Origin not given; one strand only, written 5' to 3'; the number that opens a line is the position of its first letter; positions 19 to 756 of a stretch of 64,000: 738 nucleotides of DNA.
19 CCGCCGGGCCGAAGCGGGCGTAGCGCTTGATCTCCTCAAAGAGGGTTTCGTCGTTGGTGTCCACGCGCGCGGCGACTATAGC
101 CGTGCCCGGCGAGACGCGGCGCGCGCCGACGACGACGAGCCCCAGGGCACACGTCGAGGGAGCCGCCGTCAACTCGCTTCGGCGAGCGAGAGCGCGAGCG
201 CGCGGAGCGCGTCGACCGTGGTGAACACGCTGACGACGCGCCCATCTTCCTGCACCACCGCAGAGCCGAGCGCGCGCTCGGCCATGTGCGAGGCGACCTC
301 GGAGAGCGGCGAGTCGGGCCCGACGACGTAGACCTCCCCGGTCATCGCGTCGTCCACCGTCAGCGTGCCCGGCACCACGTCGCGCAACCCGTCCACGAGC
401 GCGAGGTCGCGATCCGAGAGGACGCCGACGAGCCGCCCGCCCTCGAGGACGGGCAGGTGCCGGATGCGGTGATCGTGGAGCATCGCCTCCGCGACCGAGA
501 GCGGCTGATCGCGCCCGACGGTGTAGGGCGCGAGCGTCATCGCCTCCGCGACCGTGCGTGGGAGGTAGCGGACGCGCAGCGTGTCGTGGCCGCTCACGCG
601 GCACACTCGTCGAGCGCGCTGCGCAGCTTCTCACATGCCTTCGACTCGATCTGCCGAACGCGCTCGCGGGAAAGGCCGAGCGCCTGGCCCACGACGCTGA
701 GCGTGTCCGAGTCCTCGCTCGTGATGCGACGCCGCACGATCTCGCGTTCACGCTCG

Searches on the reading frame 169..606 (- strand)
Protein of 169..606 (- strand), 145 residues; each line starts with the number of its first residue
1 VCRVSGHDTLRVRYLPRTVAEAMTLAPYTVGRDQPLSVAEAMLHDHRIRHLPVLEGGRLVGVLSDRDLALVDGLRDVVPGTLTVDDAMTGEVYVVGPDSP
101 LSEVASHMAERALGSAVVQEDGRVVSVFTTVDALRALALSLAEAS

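Call 57: find_encoding_contigs(protein=window:169-606:-, flank=10000, max_places=3)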
Protein window:169-606:- (145 aa): no gene with exactly this product is on record in the collection.
